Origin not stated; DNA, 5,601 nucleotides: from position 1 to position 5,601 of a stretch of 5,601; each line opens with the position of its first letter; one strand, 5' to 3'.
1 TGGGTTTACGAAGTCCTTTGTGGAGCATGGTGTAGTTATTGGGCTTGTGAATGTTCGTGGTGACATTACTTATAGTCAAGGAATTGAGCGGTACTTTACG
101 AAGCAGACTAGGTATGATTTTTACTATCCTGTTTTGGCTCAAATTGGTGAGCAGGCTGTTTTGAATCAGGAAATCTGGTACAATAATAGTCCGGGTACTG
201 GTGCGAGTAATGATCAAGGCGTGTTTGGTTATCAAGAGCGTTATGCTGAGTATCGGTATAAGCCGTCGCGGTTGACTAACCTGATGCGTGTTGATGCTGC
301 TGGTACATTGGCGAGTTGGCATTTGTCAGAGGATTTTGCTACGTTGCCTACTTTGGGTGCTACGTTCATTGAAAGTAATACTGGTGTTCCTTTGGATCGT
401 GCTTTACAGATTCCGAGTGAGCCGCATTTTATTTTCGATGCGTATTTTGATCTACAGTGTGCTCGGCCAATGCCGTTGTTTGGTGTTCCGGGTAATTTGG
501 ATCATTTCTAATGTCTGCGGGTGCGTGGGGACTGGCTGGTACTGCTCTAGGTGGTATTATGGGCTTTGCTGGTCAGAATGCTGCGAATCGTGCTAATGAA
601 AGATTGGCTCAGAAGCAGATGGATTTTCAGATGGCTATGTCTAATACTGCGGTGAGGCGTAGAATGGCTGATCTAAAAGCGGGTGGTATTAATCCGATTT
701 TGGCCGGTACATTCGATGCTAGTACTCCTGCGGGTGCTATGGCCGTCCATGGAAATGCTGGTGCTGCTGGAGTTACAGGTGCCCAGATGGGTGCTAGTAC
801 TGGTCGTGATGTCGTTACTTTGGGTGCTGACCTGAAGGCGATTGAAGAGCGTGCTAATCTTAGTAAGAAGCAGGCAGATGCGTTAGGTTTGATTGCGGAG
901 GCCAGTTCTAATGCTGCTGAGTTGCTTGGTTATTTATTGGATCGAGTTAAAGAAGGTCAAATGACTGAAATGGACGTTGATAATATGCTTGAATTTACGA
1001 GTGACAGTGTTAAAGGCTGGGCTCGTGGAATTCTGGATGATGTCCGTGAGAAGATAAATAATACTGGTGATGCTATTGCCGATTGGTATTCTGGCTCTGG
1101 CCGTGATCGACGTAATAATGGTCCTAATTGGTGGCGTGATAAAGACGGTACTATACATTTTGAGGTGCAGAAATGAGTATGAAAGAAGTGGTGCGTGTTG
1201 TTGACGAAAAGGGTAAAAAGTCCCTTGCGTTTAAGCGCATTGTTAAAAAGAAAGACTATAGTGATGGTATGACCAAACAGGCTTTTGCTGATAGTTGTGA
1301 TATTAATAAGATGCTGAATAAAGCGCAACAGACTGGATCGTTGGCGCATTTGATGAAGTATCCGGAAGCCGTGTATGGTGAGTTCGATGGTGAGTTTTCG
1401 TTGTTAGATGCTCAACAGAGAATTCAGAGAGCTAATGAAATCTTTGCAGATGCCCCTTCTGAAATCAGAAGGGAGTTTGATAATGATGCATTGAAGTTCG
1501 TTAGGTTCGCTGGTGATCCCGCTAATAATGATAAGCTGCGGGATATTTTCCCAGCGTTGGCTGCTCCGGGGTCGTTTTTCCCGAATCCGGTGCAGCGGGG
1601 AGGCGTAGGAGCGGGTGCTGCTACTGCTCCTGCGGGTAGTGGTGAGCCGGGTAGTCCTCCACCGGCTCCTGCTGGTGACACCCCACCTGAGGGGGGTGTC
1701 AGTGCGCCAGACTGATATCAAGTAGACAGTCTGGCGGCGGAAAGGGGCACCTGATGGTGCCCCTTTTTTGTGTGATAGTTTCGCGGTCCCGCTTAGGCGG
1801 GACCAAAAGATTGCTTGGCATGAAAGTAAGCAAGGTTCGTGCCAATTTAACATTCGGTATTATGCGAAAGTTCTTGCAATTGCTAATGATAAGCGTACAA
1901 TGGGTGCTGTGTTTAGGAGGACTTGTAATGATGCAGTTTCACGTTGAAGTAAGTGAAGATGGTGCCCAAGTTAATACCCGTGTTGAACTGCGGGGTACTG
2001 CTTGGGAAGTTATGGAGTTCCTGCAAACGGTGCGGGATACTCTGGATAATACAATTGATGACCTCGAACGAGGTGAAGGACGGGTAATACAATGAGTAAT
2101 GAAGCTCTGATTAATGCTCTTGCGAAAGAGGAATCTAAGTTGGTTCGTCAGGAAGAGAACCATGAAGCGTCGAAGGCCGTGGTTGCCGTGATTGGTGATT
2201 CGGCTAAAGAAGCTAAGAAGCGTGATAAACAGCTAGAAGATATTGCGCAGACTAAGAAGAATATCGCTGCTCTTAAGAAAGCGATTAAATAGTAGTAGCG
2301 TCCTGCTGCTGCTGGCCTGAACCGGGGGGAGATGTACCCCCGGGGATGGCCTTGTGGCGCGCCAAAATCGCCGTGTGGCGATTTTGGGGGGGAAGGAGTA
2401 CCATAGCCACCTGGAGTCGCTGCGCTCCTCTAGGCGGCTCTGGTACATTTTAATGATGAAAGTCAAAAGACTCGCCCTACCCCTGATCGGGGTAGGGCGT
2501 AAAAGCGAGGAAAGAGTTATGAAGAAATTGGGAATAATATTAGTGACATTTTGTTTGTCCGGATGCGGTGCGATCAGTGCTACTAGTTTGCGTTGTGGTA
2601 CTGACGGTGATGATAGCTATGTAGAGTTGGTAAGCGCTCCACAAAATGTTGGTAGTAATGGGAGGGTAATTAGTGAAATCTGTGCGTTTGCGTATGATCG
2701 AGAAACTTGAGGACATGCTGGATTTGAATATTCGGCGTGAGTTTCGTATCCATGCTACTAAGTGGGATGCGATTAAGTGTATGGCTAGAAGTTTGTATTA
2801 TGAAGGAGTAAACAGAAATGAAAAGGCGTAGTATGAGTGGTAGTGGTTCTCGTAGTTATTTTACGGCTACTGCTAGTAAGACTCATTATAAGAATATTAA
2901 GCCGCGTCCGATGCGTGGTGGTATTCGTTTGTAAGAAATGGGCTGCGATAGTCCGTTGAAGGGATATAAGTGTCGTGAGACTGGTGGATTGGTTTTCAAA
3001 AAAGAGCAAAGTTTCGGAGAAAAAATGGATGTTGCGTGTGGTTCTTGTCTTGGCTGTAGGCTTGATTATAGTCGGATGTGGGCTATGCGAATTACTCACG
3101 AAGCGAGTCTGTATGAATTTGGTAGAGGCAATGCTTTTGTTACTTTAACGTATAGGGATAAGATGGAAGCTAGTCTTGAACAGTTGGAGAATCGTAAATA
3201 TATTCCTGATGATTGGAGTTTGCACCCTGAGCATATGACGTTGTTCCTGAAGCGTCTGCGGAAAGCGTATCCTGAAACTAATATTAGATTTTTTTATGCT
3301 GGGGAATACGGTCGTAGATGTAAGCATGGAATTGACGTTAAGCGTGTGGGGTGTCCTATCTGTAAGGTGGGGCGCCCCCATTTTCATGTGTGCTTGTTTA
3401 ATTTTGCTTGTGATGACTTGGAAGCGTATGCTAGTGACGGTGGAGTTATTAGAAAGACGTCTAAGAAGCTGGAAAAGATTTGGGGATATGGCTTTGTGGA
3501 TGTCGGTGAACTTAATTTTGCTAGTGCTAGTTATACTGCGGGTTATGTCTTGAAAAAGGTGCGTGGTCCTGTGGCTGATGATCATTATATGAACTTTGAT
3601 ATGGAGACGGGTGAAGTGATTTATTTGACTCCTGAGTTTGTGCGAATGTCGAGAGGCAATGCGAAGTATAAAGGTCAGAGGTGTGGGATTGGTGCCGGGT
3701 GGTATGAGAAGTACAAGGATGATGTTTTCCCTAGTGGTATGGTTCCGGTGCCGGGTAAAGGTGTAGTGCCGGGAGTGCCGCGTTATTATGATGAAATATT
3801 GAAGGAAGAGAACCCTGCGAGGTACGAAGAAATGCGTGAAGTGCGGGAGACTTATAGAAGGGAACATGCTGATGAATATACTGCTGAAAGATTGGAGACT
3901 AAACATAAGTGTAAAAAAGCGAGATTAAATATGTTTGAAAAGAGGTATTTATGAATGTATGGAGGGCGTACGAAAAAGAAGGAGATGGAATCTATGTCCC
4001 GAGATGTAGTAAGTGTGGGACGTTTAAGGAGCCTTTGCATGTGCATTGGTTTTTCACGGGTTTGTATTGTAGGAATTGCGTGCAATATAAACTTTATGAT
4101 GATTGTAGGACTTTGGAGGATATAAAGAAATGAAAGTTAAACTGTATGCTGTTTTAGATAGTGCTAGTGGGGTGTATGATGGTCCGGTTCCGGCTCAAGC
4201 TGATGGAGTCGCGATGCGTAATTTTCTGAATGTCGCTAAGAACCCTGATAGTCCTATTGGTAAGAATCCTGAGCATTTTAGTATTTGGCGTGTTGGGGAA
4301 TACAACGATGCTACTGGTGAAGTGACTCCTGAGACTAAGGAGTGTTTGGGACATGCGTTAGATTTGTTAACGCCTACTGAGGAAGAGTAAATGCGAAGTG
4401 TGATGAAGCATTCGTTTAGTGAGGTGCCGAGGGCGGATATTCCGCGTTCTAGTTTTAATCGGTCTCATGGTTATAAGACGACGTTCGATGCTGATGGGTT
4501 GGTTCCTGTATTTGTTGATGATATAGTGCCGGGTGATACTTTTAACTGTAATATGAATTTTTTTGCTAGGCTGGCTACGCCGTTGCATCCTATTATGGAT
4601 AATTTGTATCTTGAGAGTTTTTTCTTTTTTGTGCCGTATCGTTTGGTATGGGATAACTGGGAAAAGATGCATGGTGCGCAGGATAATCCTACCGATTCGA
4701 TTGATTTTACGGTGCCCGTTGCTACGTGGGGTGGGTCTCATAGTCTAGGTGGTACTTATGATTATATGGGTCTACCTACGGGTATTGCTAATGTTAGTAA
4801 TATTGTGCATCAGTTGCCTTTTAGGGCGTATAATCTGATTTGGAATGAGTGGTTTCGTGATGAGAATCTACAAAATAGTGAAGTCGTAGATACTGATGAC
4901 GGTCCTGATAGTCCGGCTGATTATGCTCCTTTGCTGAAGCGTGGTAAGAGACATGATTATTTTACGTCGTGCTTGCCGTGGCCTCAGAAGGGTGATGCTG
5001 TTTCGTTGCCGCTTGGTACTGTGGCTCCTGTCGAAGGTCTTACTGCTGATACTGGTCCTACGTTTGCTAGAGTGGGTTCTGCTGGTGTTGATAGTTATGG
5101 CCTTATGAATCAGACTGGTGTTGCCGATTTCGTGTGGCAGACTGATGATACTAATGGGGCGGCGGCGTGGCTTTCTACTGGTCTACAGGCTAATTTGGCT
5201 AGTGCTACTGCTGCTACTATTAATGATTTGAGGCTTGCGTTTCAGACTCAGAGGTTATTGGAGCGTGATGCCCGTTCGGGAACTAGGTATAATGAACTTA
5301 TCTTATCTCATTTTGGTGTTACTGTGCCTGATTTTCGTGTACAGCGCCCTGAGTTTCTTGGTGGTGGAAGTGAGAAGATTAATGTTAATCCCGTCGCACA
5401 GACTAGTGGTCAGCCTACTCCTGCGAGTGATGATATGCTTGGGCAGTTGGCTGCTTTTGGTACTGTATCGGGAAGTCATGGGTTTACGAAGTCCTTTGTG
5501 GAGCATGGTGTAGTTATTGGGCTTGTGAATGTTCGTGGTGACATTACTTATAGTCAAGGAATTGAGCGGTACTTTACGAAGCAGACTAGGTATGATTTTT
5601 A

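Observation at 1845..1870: dif-like XerC/XerD site in the noncoding island: possible temperate, Xer-integrating microvirus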

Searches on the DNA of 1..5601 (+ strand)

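Call 5: search_dna_similar(query=window:1-5601:+, collection=phages, mode=near, max_rows=20)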
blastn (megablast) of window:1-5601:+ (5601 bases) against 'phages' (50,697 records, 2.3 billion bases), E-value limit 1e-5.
Records with a match: 16; places in all: 16; records where one place covers at least 80% of the query: 0.
Best place of each record, by identity: >=99% 1; 95-99% 8; 90-95% 1; 80-90% 3; 60-80% 3.
By first word of the organism name: Gokushovirinae 5; Blackfly 2; bajarodmic 2; Flumine 2; Chlamydiamicrovirus 2; robinz 1; Gokushovirus 1; Microviridae 1.
By host as written in the record: - 9; Austrosimulium ungulatum 2; Peromyscus fraterculus 1; Chlamydia psittaci 1; Petroica australis 1; bird 1; Homo sapiens 1.
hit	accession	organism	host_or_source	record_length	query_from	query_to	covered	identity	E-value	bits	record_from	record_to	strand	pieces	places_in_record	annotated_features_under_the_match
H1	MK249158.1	Blackfly microvirus SF02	Austrosimulium ungulatum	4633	4433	4690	5%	74.4%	3e-20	108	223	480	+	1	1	major capsid protein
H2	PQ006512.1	bajarodmic virus 398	Peromyscus fraterculus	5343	5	171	3%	76.7%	4e-14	88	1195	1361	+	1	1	major capsid protein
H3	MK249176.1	Blackfly microvirus SF02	Austrosimulium ungulatum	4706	104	267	3%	77.6%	4e-14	88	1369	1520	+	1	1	major capsid protein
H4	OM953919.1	Flumine microvirus 25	river water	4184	4817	4910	2%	80.9%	3e-10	75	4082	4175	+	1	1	none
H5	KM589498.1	Gokushovirinae Bog1183_53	sphagnum-peat soil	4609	4814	4867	1%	88.9%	6e-8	68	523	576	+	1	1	major capsid protein VP1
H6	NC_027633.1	Gokushovirinae Bog1183_53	sphagnum-peat soil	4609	4814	4867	1%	88.9%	6e-8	68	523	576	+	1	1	major capsid protein VP1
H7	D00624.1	Chlamydiamicrovirus Chp1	-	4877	224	268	1%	95.6%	1e-9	73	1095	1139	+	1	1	VP1 | unnamed protein product; ORF 7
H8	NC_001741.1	Chlamydiamicrovirus Chp1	Chlamydia psittaci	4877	224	268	1%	95.6%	1e-9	73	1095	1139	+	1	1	major capsid protein | hypothetical protein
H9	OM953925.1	Flumine microvirus 31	river water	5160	4826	4867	1%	97.6%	1e-9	73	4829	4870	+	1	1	none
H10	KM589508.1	Gokushovirinae Fen672_31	sphagnum-peat soil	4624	227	267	1%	95.1%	2e-7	66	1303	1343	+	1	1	major capsid protein VP1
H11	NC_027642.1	Gokushovirinae Fen672_31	sphagnum-peat soil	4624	227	267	1%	95.1%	2e-7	66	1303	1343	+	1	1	major capsid protein VP1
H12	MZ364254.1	robinz microvirus RP_92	Petroica australis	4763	4826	4867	1%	92.9%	3e-6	62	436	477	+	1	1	major capsid protein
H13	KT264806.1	Gokushovirus WZ-2015a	bird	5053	4836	4872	1%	97.3%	7e-7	64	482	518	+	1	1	VP1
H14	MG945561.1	Microviridae sp.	dog feces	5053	4836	4872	1%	97.3%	7e-7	64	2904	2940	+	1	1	similar to VP1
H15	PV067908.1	Gokushovirinae sp.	Homo sapiens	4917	221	255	1%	97.1%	1e-5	60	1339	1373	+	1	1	major capsid protein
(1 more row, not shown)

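Call 10: search_dna_similar(query=window:1-5478:+, collection=ecoli_genomes, mode=near, max_rows=15)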
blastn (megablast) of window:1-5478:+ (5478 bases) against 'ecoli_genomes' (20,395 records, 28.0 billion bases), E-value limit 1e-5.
No match.
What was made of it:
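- On XerCD dif-type recombination site / gokushovirus phage dif motif: There is no match in E. coli genomes (call 10).
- Tried and rejected: megablast of the genome against 5,426 E. coli genomes found no match (call 10).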

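Call 42: search_dna_similar(query=window:1700-2940:+, collection=phages, mode=distant, max_rows=10)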
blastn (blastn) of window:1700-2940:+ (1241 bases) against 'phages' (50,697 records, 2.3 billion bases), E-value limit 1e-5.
No match.

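Call 80: search_dna_similar(query=window:1815-1885:+, collection=plasmids, mode=distant, max_evalue=10, max_rows=15)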
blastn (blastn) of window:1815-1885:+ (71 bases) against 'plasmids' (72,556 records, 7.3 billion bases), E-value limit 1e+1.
Records with a match: 2; places in all: 2; records where one place covers at least 80% of the query: 0.
Best place of each record, by identity: 80-90% 2.
By first word of the organism name: Shewanella 1; Chondrinema 1.
By predicted mobility (MOB-suite, as given by PLSDB): non-mobilizable 2.
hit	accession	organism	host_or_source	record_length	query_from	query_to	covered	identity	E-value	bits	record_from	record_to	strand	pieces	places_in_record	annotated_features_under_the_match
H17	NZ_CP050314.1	Shewanella aestuarii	Perinereis linea,Single cell,intestinal ...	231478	11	50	56%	80.0%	2e+0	37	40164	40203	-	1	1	TrbC family F-type conjugative pilus assembly protein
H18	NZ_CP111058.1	Chondrinema litorale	Seaweed,red alga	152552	30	61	45%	84.4%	6e+0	37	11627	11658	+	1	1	succinylglutamate desuccinylase/aspartoacylase family protein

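Call 81: search_dna_similar(query=window:1815-1885:+, collection=phages, mode=distant, max_evalue=10, max_rows=15)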
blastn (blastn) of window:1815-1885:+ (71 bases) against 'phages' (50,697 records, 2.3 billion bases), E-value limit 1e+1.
Records with a match: 6; places in all: 6; records where one place covers at least 80% of the query: 0.
Best place of each record, by identity: >=99% 5; 95-99% 1.
By first word of the organism name: Acinetobacter 5; Pseudomonas 1.
By host as written in the record: Acinetobacter baumannii Acb8/09 2; - 2; Pseudomonas sp. 1; Acinetobacter sp. 34 1.
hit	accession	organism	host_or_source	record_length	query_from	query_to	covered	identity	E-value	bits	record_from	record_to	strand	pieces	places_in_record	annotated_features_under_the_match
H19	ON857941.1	Pseudomonas phage vB_PaeP_FBPa48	Pseudomonas sp.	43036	19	40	31%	95.5%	2e+0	37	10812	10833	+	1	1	hypothetical protein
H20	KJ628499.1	Acinetobacter phage vB_AbaM_phiAbaA1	Acinetobacter baumannii Acb8/09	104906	42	59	25%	100.0%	7e+0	34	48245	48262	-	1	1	hypothetical protein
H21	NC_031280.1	Acinetobacter phage vB_AbaM_phiAbaA1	Acinetobacter baumannii Acb8/09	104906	42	59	25%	100.0%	7e+0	34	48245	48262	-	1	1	hypothetical protein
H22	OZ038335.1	Acinetobacter phage vB_AbaM_KissB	-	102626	42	59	25%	100.0%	7e+0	34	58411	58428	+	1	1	hypothetical protein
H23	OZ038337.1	Acinetobacter phage vB_AbaM_Rocket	-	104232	42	59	25%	100.0%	7e+0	34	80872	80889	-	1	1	hypothetical protein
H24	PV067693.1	Acinetobacter phage Acba_22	Acinetobacter sp. 34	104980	42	59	25%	100.0%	7e+0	34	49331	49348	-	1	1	hypothetical protein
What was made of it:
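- Tried and rejected: blastn of the island and of the block against phage and plasmid collections found nothing significant (calls 42, 80-81).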

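Call 85: search_rna_families(source=window, threshold=evalue, max_evalue=1)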
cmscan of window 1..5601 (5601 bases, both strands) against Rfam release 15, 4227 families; matches with E-value up to 1: 2.
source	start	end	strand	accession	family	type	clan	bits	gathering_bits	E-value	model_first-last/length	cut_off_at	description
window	1741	1856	-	RF00625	P11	Gene;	-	25.2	70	0.016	1-139/139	no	Pseudomonas sRNA P11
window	1671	1777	+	RF02502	Atu_C8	Gene; sRNA;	-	23.2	50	0.33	1-122/122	no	Rhizobiales sRNA Atu_C8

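Call 86: search_rna_families(source=window, start=1650, end=1950, threshold=evalue, max_evalue=1, show_alignments=2)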
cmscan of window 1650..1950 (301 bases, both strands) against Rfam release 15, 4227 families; matches with E-value up to 1: 4.
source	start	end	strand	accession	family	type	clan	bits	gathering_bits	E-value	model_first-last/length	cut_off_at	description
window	1741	1856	-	RF00625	P11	Gene;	-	25.2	70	0.00088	1-139/139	no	Pseudomonas sRNA P11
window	1671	1777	+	RF02502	Atu_C8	Gene; sRNA;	-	23.2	50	0.018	1-122/122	no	Rhizobiales sRNA Atu_C8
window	1740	1768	+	RF02054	STnc420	Gene; sRNA;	-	19.9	70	0.18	25-54/58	no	Salmonella enterica sRNA STnc420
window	1844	1950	-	RF00636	NRON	Gene;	-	11.4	50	0.35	264-370/370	5'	ncRNA Repressor of NFAT (nuclear factor of activated T cells)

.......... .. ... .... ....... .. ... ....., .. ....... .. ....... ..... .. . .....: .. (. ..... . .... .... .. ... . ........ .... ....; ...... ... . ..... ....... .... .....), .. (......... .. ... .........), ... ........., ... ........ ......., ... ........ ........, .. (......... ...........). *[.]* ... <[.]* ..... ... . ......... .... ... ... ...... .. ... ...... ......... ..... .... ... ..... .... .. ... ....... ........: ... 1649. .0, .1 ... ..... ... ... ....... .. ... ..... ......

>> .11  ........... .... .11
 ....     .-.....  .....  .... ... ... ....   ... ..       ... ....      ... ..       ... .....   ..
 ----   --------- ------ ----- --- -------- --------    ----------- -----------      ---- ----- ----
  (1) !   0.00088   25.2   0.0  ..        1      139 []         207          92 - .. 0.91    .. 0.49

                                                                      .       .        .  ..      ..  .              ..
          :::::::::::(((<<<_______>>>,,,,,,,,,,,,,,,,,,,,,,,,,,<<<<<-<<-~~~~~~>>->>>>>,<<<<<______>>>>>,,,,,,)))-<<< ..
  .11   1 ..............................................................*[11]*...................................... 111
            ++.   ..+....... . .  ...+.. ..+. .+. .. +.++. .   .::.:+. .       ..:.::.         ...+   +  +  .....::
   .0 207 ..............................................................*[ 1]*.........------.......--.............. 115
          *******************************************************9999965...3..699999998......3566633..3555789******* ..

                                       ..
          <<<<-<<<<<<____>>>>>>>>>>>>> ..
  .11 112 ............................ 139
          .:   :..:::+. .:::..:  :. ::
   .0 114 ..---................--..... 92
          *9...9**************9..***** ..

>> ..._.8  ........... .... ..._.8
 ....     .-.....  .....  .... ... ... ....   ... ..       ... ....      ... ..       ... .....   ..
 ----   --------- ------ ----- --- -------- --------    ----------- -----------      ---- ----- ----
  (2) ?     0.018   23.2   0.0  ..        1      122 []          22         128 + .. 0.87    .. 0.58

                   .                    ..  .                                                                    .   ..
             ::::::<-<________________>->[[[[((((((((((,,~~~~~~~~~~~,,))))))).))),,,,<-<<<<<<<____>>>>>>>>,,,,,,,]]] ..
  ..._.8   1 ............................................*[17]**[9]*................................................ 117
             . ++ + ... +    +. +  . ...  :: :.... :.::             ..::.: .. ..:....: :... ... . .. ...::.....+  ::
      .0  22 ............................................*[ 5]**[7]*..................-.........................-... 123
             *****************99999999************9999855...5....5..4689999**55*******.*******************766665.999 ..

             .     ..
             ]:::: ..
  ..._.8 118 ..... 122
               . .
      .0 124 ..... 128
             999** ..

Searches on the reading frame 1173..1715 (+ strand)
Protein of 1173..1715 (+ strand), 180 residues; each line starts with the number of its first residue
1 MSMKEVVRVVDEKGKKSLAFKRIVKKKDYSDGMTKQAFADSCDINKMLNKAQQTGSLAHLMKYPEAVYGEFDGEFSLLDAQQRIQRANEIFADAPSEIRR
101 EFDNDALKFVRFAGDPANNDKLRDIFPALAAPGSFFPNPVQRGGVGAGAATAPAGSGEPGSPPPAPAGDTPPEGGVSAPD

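Call 38: find_encoding_contigs(protein=window:1173-1715:+, flank=6000, max_places=6)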
Protein window:1173-1715:+ (180 aa): 1 contig read that carries it; 1 place shown.
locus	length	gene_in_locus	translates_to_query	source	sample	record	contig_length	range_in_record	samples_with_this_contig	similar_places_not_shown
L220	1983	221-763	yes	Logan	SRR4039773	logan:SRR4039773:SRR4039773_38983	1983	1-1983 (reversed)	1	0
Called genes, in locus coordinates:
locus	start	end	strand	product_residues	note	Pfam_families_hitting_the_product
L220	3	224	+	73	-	?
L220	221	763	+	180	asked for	PF09675:Chlamy_scaf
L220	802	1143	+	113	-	-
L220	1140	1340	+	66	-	-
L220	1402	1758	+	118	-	-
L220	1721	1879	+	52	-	-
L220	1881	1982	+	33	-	?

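Call 44: search_protein_families(library=pfam, proteins=[window:1173-1712:+], max_evalue=0.01)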
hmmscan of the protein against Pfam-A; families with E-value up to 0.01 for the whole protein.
window:1173-1712:+ (180 aa): 1 family
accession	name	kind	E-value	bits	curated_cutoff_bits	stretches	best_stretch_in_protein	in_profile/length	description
PF09675.16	Chlamy_scaf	-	1e-26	94.1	25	1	23-128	11-114/134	Chlamydia-phage Chp2 scaffold (Chlamy_scaf)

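Call 45: search_protein_families(library=phrogs, proteins=[window:1173-1712:+], max_evalue=0.01)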
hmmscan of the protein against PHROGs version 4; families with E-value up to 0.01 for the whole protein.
window:1173-1712:+ (180 aa): 1 family
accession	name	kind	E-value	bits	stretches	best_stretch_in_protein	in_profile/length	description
phrog_1642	-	head and packaging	6e-27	95.5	1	25-133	17-122/152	virion structural protein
